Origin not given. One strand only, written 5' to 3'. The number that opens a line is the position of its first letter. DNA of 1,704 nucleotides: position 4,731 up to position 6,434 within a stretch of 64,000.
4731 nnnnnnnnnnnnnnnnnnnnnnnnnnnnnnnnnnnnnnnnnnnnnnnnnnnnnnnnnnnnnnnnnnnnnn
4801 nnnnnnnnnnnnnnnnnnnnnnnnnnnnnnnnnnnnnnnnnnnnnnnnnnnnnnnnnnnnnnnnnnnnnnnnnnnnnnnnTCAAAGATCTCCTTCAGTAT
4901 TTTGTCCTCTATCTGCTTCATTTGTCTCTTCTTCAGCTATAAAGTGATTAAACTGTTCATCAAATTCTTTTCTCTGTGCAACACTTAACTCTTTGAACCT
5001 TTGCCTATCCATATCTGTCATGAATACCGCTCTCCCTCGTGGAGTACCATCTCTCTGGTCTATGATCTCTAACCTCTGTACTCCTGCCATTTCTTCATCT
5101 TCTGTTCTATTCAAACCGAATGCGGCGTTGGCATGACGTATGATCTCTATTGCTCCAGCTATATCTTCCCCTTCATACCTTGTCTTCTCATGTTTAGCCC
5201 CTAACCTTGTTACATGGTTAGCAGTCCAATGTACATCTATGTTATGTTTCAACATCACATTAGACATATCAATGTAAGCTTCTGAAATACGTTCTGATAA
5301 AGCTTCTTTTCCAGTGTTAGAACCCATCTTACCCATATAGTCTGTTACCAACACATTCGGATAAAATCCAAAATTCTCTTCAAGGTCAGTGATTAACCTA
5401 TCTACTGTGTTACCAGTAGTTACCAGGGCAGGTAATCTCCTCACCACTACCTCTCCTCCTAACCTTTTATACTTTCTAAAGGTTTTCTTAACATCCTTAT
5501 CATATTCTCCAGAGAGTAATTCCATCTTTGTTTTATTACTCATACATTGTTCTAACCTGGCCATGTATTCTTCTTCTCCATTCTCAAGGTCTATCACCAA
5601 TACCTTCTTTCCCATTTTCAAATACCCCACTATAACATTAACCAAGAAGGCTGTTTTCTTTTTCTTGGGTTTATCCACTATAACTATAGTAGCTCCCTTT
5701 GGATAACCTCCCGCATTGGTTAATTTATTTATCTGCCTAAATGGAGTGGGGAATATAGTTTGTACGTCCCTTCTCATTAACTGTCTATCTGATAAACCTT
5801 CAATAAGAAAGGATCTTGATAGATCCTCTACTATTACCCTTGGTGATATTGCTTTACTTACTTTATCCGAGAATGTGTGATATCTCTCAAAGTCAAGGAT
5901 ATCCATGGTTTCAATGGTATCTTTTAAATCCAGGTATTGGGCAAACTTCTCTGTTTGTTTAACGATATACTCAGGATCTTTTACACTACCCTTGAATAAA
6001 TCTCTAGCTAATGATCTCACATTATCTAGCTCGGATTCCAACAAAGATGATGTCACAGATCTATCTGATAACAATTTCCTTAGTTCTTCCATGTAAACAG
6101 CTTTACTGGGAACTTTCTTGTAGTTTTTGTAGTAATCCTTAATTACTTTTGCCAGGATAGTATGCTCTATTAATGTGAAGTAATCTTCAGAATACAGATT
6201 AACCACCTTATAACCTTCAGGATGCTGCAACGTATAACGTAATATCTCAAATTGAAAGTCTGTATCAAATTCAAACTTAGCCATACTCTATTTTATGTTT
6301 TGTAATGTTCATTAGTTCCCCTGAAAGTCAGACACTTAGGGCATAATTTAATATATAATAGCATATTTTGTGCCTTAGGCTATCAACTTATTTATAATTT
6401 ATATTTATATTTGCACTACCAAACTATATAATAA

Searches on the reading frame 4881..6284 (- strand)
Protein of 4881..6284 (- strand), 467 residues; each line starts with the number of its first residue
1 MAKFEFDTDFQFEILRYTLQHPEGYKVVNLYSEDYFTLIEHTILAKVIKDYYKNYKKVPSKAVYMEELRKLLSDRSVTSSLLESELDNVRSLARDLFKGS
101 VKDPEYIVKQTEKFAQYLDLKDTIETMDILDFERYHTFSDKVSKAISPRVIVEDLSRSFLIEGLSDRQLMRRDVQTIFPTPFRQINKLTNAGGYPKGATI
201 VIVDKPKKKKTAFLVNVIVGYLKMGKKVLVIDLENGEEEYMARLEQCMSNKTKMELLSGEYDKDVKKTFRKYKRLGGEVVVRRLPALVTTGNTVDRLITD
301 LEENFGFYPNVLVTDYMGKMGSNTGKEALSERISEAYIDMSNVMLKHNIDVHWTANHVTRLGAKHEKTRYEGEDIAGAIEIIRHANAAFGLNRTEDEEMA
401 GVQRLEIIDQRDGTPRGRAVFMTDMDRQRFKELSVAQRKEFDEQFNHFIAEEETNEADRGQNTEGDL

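Call 47: search_protein_families(library=pfam, proteins=[window:4881-6284:-], max_evalue=0.001)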
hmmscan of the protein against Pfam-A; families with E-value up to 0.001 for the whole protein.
window:4881-6284:- (467 aa): 0 families

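Call 50: search_protein_families(library=phrogs, proteins=[window:4881-6284:-])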
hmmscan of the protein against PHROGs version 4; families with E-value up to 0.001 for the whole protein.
window:4881-6284:- (467 aa): 3 families
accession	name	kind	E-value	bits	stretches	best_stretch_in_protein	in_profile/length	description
phrog_19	-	DNA, RNA and nucleotide metabolism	1e-46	161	1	3-456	156-595/621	DnaB-like replicative helicase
phrog_239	-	DNA, RNA and nucleotide metabolism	2.7e-12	47.4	1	172-450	336-611/801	DNA primase/helicase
phrog_97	-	other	3.9e-05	24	1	172-242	44-121/506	UvsX-like recombinase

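Call 54: search_dna_similar(query=window:4881-6284:-, collection=phages, mode=protein, max_rows=25)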
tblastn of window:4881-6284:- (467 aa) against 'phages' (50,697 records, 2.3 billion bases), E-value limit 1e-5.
Records with a match: 463; places in all: 463; records where one place covers at least 80% of the query: 184.
Best place of each record, by identity: <60% 463.
By first word of the organism name: Klebsiella 159; Synechococcus 68; Acinetobacter 62; Bacillus 41; Cyanophage 16; Rhizobium 13; Escherichia 11; Phage 9; Serratia 9; Enterobacter 9; and 23 more.
By host as written in the record: - 40; Klebsiella pneumoniae 33; Synechococcus sp. 21; Acinetobacter baumannii 18; Synechococcus sp. WH8102 10; Klebsiella pneumoniae MRSN414780 10; Synechococcus 9; Maribacter forsetii DSM18668 8; and 158 more.
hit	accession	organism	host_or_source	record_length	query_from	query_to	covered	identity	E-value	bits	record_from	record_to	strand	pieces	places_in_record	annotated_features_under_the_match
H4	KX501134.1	Phage DP-2017a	Homo sapiens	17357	3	466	99%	40.1%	7e-97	325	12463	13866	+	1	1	helicase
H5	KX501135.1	Phage DP-2017a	Homo sapiens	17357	3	466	99%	40.1%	7e-97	325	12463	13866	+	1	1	helicase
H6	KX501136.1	Phage DP-2017a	Homo sapiens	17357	3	466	99%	40.1%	7e-97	325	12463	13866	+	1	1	helicase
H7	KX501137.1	Phage DP-2017a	Homo sapiens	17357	3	466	99%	40.1%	7e-97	325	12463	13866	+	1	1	helicase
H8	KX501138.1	Phage DP-2017a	Homo sapiens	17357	3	466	99%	40.1%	7e-97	325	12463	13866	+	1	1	helicase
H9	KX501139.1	Phage DP-2017a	Homo sapiens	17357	3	466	99%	40.1%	7e-97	325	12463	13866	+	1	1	helicase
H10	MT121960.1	Phage DP SC_2_H4_2017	bacteria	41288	3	467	100%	39.2%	2e-103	344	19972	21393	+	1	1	none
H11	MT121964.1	Phage DP SC_6_H4_2017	bacteria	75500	3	445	95%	40.6%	5e-100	334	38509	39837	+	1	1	none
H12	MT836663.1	Bacteriophage sp.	human fecal samples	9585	3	467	90%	40.1%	3e-53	313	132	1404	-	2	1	record has no annotation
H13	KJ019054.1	Synechococcus phage ACG-2014e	-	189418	10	437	92%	24.3%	2e-12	76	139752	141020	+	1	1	DNA primase-helicase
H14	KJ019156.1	Synechococcus phage ACG-2014e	-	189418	10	437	92%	24.3%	2e-12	76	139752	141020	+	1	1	DNA primase-helicase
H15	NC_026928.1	Synechococcus phage ACG-2014e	-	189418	10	437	92%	24.3%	2e-12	76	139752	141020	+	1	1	DNA primase-helicase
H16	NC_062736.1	Synechococcus phage ACG-2014e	-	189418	10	437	92%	24.3%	2e-12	76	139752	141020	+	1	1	DNA primase-helicase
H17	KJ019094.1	Synechococcus phage ACG-2014e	-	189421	10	437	92%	24.3%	2e-12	76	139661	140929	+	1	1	DNA primase-helicase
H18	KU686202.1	Synechococcus phage S-CAM4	Synechococcus sp.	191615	10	437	92%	24.3%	3e-12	75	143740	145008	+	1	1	DNA primase/helicase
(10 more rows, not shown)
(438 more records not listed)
